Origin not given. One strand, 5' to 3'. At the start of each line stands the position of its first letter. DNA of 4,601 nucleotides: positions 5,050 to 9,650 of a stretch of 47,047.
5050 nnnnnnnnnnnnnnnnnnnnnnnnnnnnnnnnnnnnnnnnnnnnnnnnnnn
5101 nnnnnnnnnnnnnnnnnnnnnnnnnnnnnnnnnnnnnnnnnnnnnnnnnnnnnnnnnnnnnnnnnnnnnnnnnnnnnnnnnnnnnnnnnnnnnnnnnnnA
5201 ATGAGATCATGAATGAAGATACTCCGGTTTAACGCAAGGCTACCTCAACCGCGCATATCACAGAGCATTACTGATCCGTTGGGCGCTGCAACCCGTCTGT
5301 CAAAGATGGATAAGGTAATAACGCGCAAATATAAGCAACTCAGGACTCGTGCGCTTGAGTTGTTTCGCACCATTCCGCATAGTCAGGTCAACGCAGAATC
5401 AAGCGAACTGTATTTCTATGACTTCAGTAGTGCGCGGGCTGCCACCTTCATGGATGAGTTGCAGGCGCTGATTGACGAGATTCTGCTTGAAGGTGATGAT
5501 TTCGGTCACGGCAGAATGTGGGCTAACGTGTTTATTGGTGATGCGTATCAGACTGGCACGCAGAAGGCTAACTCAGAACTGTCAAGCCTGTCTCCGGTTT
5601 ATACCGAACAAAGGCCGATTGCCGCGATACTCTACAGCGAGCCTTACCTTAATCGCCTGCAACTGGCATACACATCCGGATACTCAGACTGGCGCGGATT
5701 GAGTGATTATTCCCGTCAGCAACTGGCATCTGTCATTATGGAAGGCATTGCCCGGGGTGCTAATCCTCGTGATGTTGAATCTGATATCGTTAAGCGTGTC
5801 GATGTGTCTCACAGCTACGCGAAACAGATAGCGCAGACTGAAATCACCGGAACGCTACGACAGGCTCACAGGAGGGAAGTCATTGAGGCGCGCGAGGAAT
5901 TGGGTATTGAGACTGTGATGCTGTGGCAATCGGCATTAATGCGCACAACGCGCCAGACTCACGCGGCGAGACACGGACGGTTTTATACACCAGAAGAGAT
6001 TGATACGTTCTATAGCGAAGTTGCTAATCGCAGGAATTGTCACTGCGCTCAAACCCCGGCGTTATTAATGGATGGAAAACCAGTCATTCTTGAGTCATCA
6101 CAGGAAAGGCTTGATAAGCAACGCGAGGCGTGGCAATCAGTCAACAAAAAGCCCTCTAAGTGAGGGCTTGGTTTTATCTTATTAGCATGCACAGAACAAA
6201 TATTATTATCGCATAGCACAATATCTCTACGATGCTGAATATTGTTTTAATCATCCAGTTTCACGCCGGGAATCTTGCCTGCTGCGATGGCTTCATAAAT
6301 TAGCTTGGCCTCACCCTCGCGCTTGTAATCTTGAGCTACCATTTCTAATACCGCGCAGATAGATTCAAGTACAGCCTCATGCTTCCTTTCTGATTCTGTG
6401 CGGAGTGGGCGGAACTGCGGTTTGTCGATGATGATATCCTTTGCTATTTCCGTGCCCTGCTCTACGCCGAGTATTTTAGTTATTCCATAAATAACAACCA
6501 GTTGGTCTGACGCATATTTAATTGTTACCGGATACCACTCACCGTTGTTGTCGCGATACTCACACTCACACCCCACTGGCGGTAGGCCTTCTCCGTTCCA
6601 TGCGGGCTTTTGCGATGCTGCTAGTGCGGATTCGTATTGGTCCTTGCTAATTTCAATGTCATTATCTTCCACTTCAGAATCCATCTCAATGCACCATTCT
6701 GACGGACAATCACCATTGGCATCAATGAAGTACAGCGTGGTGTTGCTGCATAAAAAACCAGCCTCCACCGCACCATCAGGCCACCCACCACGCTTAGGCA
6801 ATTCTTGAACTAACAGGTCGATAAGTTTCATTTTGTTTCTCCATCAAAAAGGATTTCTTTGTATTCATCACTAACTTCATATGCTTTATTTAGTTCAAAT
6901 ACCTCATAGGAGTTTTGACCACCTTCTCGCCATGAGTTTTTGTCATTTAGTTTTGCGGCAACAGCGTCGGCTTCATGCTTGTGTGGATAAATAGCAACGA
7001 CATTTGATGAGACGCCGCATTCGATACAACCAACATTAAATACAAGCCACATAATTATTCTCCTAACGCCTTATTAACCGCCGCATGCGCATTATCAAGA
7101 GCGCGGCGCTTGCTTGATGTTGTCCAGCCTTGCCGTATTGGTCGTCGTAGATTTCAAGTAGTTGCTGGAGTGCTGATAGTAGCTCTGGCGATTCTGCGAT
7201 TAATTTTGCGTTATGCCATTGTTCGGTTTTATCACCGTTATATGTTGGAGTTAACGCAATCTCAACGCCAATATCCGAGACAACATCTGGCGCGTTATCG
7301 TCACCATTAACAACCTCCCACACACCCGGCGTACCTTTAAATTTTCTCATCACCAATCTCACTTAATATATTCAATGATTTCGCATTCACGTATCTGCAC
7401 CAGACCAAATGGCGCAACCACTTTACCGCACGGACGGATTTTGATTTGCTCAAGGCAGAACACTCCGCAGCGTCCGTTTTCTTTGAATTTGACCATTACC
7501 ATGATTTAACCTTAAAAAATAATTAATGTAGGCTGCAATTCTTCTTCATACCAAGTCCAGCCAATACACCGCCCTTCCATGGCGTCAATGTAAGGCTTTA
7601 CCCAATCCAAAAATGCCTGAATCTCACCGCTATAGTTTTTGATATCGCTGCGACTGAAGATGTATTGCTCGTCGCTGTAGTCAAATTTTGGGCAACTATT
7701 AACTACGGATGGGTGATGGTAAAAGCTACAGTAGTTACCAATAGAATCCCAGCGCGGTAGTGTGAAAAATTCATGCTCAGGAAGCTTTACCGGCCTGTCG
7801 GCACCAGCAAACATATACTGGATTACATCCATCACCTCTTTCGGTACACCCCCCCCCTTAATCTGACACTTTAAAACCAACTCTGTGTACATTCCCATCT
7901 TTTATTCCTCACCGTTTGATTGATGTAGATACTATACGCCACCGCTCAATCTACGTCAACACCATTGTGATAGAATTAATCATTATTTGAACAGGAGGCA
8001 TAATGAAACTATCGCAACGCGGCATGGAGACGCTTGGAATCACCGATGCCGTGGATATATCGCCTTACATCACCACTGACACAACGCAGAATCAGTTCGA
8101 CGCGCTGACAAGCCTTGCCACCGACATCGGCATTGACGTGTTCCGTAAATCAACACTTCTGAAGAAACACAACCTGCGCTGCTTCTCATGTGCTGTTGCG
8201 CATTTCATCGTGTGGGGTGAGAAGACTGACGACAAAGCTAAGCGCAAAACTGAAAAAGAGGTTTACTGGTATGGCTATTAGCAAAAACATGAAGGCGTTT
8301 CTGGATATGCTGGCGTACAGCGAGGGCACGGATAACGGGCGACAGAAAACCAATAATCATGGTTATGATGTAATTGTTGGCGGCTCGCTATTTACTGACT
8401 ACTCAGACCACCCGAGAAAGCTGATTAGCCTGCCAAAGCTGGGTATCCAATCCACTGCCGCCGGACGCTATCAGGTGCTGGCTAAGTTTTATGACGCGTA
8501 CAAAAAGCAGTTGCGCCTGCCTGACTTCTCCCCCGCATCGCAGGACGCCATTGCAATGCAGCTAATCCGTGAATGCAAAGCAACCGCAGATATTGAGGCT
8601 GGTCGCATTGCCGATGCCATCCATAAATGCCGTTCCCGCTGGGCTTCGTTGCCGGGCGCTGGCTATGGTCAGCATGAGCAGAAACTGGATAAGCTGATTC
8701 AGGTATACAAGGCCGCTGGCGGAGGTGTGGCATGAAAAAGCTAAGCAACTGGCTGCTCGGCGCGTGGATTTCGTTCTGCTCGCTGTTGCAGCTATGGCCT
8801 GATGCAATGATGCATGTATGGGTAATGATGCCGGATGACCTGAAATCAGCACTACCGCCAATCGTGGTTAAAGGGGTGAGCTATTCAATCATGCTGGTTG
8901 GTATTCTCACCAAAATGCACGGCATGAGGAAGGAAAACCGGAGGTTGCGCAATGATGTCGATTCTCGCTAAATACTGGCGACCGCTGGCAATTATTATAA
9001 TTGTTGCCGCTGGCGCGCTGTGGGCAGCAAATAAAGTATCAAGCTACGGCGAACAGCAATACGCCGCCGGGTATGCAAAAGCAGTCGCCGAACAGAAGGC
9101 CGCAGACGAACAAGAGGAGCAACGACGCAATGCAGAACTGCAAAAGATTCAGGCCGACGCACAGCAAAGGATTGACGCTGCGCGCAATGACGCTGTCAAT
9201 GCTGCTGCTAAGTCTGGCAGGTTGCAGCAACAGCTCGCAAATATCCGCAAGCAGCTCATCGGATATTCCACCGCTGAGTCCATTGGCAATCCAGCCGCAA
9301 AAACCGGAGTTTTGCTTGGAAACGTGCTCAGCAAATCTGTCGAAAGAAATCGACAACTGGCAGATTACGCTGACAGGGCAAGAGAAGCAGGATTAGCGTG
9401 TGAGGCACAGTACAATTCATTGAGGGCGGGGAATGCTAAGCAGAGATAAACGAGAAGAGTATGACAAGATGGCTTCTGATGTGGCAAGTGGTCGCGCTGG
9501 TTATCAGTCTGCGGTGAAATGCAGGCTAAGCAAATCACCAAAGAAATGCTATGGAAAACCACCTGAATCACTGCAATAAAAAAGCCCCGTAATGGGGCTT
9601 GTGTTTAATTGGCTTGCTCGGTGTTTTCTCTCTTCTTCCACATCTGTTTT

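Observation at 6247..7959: Five-gene leftward cassette of unknown function between head-morphogenesis and lysis genes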

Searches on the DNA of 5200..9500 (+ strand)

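Call 3: search_dna_similar(query=window:5200-9500:+, collection=phages, mode=near, max_rows=25)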
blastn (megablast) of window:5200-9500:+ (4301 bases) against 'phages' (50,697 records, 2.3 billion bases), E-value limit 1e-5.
Records with a match: 238; places in all: 244; records where one place covers at least 80% of the query: 0.
Best place of each record, by identity: 95-99% 1; 90-95% 91; 80-90% 106; 60-80% 40.
By first word of the organism name: Salmonella 130; Escherichia 59; Klebsiella 39; Shigella 4; Flyfo 2; Campylobacter 2; Acinetobacter 1; Citrobacter 1.
By host as written in the record: - 72; Klebsiella pneumoniae 23; Escherichia coli 18; Salmonella enterica subsp. enterica serovar Typhimurium 9; Salmonella enterica 9; Salmonella sp. 8; Escherichia coli K-12 MG1655 5; Escherichia coli K-12 5; and 55 more.
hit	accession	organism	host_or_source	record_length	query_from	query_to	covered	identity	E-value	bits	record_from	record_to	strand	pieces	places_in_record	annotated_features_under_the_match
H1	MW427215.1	Salmonella phage vB_SpuS_NX263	Salmonella enterica subsp. enterica ...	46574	13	4219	79%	87.8%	0e+0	3977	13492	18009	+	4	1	head assembly protein | hypothetical protein (x7) | DUF2514 domain-containing protein | glycoside hydrolase family 104 protein | lysozyme | and 1 other names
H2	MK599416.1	Salmonella phage Akira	Salmonella enterica subsp. enterica ...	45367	13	4219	77%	89.0%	0e+0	4121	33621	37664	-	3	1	putative head morphogenesis protein | hypothetical protein (x6) | endolysin | putative inner-membrane spanin protein | lysozyme | and 1 other names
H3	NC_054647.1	Salmonella phage Akira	Salmonella enterica subsp. enterica ...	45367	13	4219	77%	89.0%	0e+0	4121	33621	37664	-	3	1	head morphogenesis | hypothetical protein (x5) | endolysin (x2) | Rz-like spanin | holin | and 1 other names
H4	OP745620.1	Salmonella phage INT55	Salmonella sp.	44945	13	4223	77%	88.9%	0e+0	4123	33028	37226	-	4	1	hypothetical protein (x9) | spanin | endolysin (x2)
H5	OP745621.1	Salmonella phage INT59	Salmonella sp.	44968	13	4223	77%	88.9%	0e+0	4123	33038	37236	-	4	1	hypothetical protein (x9) | spanin | endolysin (x2)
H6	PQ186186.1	Salmonella phage vB_CECAV_048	Salmonella enterica subsp. enterica ...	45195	13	4220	77%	88.6%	0e+0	4062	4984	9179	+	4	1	head morphogenesis protein | hypothetical protein (x6) | Rz-like spanin | endolysin (x2) | holin | and 1 other names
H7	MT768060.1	Escherichia phage vB_EcoS_swi2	-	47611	13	4201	74%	87.7%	0e+0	3719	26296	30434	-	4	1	hypothetical protein (x8) | glycoside hydrolase | inner-membrance spanin protein RZ | muraminidase | lysis accessory protein RZ1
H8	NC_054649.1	Escherichia phage vB_EcoS_swi2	-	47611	13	4201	74%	87.7%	0e+0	3719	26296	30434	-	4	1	head morphogenesis | hypothetical protein (x5) | endolysin (x2) | Rz-like spanin (x2) | holin | and 1 other names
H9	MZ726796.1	Escherichia phage vB_EcoS_ASO78B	Escherichia coli O78 Strain ECL23026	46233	13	4219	73%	88.7%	0e+0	3838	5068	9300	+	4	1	head assembly protein | hypothetical protein (x6) | lysozyme (x2) | tail protein | terminator (x2) | and 1 other names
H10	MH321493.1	Salmonella phage Skate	Salmonella enterica subsp. enterica ...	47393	1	4219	72%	88.2%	0e+0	3716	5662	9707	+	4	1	head morphogenesis protein | hypothetical protein (x5) | I-spanin | endolysin/transglycosylase | endolysin/glycosidase | and 4 other names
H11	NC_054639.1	Salmonella phage Skate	Salmonella enterica subsp. enterica ...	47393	1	4219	72%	88.2%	0e+0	3716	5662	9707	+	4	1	head morphogenesis | hypothetical protein (x4) | Rz-like spanin (x2) | endolysin (x2) | holin | and 3 other names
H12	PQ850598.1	Escherichia phage ClaudiaMuster_Bas77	Escherichia coli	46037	13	4219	68%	91.1%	0e+0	3988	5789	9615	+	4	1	head morphogenesis protein | hypothetical protein (x4) | Rz-like spanin | endolysin (x2) | holin | and 1 other names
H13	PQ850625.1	Escherichia phage SandraMuster_Bas78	Escherichia coli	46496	13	4219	69%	90.0%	0e+0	3823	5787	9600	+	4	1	head morphogenesis protein | hypothetical protein (x4) | Rz-like spanin | endolysin (x2) | holin | and 1 other names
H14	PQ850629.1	Escherichia phage SusanneMuster_Bas79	Escherichia coli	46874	13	4219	69%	90.0%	0e+0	3869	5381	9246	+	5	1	head morphogenesis protein | hypothetical protein (x4) | Rz-like spanin | endolysin (x2) | holin | and 1 other names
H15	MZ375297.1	Salmonella phage seszw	-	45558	13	4026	67%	90.4%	0e+0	3808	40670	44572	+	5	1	putative head assembly protein | hypothetical protein (x6) | lysin | lysozyme | tail protein | and 1 other names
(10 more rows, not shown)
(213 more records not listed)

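Call 6: get_annotated_region(hit=H1, flank=1500)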
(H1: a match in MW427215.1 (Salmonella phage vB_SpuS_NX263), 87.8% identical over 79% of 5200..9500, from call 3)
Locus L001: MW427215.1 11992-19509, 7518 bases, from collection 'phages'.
description: Salmonella phage vB_SpuS_NX263, complete genome.
organism: Salmonella phage vB_SpuS_NX263 (NCBI taxid 2801497)
taxonomy: Viruses; Duplodnaviria; Heunggongvirae; Uroviricota; Caudoviricetes
host: Salmonella enterica subsp. enterica serovar Pullorum; source: -; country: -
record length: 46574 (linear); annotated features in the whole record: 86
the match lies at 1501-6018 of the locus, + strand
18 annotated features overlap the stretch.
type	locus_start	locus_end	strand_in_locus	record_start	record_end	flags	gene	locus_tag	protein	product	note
CDS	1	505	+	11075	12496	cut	-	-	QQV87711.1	portal (connector) protein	-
CDS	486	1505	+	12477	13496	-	-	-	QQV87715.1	hypothetical protein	-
CDS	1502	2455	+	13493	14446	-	-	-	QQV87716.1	head assembly protein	-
CDS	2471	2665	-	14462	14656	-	-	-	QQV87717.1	hypothetical protein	-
CDS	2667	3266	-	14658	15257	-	-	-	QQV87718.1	hypothetical protein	-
CDS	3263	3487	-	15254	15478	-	-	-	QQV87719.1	hypothetical protein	-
CDS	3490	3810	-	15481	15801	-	-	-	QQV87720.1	hypothetical protein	-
CDS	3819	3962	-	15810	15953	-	-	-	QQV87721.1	hypothetical protein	-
CDS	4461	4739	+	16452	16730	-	-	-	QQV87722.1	lysozyme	-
CDS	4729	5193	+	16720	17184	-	-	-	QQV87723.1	glycoside hydrolase family 104 protein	-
CDS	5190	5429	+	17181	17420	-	-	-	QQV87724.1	holin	-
CDS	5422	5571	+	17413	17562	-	-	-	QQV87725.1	hypothetical protein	-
CDS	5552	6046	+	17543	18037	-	-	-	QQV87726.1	DUF2514 domain-containing protein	-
CDS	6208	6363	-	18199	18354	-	-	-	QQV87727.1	hypothetical protein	-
CDS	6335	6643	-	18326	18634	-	-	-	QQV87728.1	hypothetical protein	-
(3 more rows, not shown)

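Call 7: get_annotated_region(hit=H12, flank=1500)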
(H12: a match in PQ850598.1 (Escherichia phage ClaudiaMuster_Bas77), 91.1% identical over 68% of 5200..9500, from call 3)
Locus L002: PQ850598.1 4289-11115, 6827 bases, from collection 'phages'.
description: Escherichia phage ClaudiaMuster_Bas77, complete genome.
organism: Escherichia phage ClaudiaMuster_Bas77 (NCBI taxid 3398408)
taxonomy: Viruses; Duplodnaviria; Heunggongvirae; Uroviricota; Caudoviricetes
host: Escherichia coli; source: sewage plant inflow; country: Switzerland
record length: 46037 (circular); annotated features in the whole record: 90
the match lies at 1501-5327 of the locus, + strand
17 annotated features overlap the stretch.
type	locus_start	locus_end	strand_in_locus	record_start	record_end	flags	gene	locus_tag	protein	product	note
CDS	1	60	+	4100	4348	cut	-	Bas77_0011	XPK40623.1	hypothetical protein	-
CDS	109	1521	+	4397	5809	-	-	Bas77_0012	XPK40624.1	portal protein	head and packaging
CDS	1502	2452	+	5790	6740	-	-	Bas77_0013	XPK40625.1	head morphogenesis protein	head and packaging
CDS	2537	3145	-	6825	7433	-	-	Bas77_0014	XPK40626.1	hypothetical protein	-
CDS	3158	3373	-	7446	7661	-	-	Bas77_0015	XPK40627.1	hypothetical protein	-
CDS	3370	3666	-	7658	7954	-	-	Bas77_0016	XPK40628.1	hypothetical protein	-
CDS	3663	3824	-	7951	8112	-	-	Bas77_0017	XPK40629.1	hypothetical protein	-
CDS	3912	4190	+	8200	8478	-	-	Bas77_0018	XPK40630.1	endolysin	lysis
CDS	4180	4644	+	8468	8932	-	-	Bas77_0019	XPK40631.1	endolysin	lysis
CDS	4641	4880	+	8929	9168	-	-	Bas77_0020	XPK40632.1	holin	lysis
CDS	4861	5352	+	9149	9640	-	-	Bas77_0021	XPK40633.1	Rz-like spanin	lysis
CDS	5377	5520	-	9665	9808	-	-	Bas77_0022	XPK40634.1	hypothetical protein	-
CDS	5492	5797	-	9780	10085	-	-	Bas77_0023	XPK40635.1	hypothetical protein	-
CDS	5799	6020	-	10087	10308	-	-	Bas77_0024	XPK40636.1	hypothetical protein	-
CDS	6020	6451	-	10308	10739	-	-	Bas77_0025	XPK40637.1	hypothetical protein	-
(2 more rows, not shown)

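Call 46: search_dna_similar(query=window:6170-8002:+, collection=phages, mode=distant, max_rows=40)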
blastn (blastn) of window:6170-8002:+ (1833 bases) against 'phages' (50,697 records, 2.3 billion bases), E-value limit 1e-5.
Records with a match: 194; places in all: 203; records where one place covers at least 80% of the query: 0.
Best place of each record, by identity: 95-99% 45; 90-95% 43; 80-90% 89; 60-80% 17.
By first word of the organism name: Salmonella 137; Escherichia 28; Klebsiella 15; Shigella 4; Acinetobacter 2; Pantoea 2; Serratia 2; Citrobacter 1; Sashavirus 1; Phage 1; and 1 more.
By host as written in the record: - 75; Escherichia coli 13; Salmonella enterica 12; Klebsiella pneumoniae 10; Salmonella enterica subsp. enterica serovar Typhimurium 9; Salmonella sp. 8; Salmonella enterica subsp. enterica serovar Kentucky 5; Salmonella enterica subsp. enterica serovar Enteritidis 4; and 38 more.
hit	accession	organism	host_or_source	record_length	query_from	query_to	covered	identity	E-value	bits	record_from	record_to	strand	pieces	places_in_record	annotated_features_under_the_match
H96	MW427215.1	Salmonella phage vB_SpuS_NX263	Salmonella enterica subsp. enterica ...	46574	80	1831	67%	89.0%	0e+0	1601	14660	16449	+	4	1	hypothetical protein (x4)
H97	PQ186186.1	Salmonella phage vB_CECAV_048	Salmonella enterica subsp. enterica ...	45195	1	1831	64%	83.0%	0e+0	1218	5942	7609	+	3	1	hypothetical protein (x5)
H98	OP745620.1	Salmonella phage INT55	Salmonella sp.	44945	1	1831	64%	83.0%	0e+0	1218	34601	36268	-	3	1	hypothetical protein (x5)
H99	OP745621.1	Salmonella phage INT59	Salmonella sp.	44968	1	1831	64%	83.0%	0e+0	1218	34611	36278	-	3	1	hypothetical protein (x5)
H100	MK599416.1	Salmonella phage Akira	Salmonella enterica subsp. enterica ...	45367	1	1831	64%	82.9%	0e+0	1220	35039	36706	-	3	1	hypothetical protein (x5)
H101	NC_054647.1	Salmonella phage Akira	Salmonella enterica subsp. enterica ...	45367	1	1831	64%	82.9%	0e+0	1220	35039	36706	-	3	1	hypothetical protein (x5)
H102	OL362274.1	Escherichia phage HC6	Escherichia coli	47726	1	1831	57%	91.8%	0e+0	1490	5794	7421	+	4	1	hypothetical protein (x4)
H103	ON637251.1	Escherichia phage 6947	Escherichia coli UCS2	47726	1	1831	57%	91.8%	0e+0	1490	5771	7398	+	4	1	hypothetical protein (x4)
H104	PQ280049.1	Escherichia phage HC8A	Escherichia coli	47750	1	1831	57%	91.8%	0e+0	1490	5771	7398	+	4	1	hypothetical protein (x4)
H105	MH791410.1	Salmonella phage Seszw_1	Salmonella enterica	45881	80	1831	54%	84.8%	2e-159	1107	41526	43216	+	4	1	hypothetical protein (x5)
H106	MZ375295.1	Salmonella phage seszw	-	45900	80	1831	54%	84.8%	2e-159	1107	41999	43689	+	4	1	hypothetical protein (x5)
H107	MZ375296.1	Salmonella phage seszw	-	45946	80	1831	54%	84.8%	2e-159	1107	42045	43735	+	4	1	hypothetical protein (x5)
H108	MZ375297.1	Salmonella phage seszw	-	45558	80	1831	54%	84.8%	2e-159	1107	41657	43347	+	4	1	hypothetical protein (x5)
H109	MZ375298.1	Salmonella phage seszw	-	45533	80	1831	54%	84.8%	2e-159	1107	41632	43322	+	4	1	hypothetical protein (x5)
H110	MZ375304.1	Salmonella phage seszw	-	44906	80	1831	54%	84.8%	2e-159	1107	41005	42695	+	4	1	hypothetical protein (x5)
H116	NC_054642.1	Salmonella phage Seszw_1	Salmonella enterica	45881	80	1831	54%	84.8%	2e-159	1107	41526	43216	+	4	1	hypothetical protein (x5)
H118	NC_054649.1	Escherichia phage vB_EcoS_swi2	-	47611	4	1831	55%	81.7%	2e-164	974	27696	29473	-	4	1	hypothetical protein (x5)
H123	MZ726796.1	Escherichia phage vB_EcoS_ASO78B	Escherichia coli O78 Strain ECL23026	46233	1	1831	47%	87.7%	5e-115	1069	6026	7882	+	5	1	hypothetical protein (x5) | terminator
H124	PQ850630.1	Escherichia phage TanjaMuster_Bas81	Escherichia coli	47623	4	1831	44%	92.4%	2e-177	1184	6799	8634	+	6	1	hypothetical protein (x6)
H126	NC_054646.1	Salmonella phage VB_StyS_BS5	Salmonella sp.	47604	4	1831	45%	90.0%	3e-93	1116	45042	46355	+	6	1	hypothetical protein (x3)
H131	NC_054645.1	Salmonella phage LPST10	Salmonella enterica serovar Typhimurium ...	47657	2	1831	43%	91.5%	0e+0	1137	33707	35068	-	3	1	HNH endonuclease | hypothetical protein (x2)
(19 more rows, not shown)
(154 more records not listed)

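Call 47: get_annotated_region(hit=H102, flank=600)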
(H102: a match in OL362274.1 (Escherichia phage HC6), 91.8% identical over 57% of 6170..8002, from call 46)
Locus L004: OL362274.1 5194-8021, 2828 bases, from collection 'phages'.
description: Escherichia phage HC6, complete genome.
organism: Escherichia phage HC6 (NCBI taxid 2912292)
taxonomy: Viruses; Duplodnaviria; Heunggongvirae; Uroviricota; Caudoviricetes
host: Escherichia coli; source: raw sewage; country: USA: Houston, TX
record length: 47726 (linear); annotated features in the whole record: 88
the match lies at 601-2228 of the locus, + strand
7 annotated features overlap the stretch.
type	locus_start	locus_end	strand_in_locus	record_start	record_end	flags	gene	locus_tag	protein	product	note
CDS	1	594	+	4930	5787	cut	-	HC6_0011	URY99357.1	hypothetical protein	-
CDS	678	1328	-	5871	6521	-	-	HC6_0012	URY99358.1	hypothetical protein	-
CDS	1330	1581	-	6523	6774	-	-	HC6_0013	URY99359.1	hypothetical protein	-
CDS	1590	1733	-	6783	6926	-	-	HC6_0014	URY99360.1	hypothetical protein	-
CDS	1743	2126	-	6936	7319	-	-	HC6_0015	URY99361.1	hypothetical protein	-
CDS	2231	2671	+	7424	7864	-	-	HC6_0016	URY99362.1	lysozyme R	-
CDS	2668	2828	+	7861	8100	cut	-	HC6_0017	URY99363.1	hypothetical protein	-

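Call 48: get_annotated_region(hit=H101, flank=600)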
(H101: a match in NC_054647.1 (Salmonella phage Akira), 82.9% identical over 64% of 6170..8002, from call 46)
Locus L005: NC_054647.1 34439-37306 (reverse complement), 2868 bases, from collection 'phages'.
description: Salmonella phage Akira, complete genome.
organism: Salmonella phage Akira (NCBI taxid 2562461)
taxonomy: Viruses; Duplodnaviria; Heunggongvirae; Uroviricota; Caudoviricetes; Akiravirus; Akiravirus akira
host: Salmonella enterica subsp. enterica servar Enteritidis PT1; source: wastewater; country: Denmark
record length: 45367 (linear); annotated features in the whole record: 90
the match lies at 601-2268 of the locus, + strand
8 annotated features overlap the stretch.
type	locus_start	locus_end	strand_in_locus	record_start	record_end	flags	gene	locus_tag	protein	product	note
CDS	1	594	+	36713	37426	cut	-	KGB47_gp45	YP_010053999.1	head morphogenesis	Phage_Mu_F superfamily, COG2369 superfamily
CDS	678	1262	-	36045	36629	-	-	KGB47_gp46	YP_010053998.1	hypothetical protein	-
CDS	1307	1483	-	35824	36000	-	-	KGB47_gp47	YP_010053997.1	hypothetical protein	-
CDS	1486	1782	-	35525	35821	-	-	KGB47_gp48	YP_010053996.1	hypothetical protein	-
CDS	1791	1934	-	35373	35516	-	-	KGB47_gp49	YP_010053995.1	hypothetical protein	-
CDS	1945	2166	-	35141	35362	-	-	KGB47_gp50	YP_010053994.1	hypothetical protein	-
CDS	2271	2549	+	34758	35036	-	-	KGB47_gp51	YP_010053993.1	endolysin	-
CDS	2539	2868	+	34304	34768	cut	-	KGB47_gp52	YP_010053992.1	endolysin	-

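Call 49: get_annotated_region(hit=H116, flank=600)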
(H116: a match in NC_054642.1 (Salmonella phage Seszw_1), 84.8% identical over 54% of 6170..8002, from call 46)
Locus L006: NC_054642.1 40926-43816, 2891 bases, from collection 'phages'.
description: Salmonella phage Seszw_1, complete genome.
organism: Salmonella phage Seszw_1 (NCBI taxid 2479482)
taxonomy: Viruses; Duplodnaviria; Heunggongvirae; Uroviricota; Caudoviricetes; Skatevirus; Skatevirus Seszw1
host: Salmonella enterica; source: seawater; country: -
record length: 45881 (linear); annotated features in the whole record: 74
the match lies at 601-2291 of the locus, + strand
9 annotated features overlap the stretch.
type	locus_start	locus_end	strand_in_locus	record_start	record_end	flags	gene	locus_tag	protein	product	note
CDS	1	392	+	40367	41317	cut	-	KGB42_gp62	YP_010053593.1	head morphogenesis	-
CDS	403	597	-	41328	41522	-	-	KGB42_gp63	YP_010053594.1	hypothetical protein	hypothetical protein VPRG 00031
CDS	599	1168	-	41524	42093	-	-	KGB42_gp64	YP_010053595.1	hypothetical protein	hypothetical protein ErPhphiEt88 gp34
CDS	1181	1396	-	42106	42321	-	-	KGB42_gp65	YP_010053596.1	hypothetical protein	hypothetical protein 9NA 019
CDS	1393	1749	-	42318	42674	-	-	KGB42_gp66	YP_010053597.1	hypothetical protein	-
CDS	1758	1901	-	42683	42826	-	-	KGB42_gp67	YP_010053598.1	hypothetical protein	-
CDS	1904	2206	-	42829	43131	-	-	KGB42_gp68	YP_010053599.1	hypothetical protein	hypothetical protein Xaut 3667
CDS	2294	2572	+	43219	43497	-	-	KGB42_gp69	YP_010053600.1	endolysin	-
CDS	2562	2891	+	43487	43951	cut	-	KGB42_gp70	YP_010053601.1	endolysin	-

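Call 50: get_annotated_region(hit=H118, flank=600)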
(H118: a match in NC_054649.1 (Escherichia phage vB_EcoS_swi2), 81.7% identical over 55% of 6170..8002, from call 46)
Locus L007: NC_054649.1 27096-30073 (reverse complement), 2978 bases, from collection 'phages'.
description: Escherichia phage vB_EcoS_swi2, complete genome.
organism: Escherichia phage vB_EcoS_swi2 (NCBI taxid 2769808)
taxonomy: Viruses; Duplodnaviria; Heunggongvirae; Uroviricota; Caudoviricetes; Swiduovirus; Swiduovirus swi2
host: -; source: -; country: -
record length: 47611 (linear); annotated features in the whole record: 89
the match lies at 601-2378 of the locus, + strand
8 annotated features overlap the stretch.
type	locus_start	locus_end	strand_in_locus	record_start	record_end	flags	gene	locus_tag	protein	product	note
CDS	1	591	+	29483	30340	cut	-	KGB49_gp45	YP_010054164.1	head morphogenesis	-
CDS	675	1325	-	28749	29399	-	-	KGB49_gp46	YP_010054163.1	hypothetical protein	-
CDS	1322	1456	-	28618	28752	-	-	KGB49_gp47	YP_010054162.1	hypothetical protein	-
CDS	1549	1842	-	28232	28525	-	-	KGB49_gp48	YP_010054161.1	hypothetical protein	-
CDS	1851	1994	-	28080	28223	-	-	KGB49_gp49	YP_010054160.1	hypothetical protein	-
CDS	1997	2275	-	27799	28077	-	-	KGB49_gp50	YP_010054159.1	hypothetical protein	-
CDS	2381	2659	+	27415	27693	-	-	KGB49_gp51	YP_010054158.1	endolysin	-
CDS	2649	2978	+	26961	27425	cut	-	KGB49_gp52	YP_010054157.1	endolysin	-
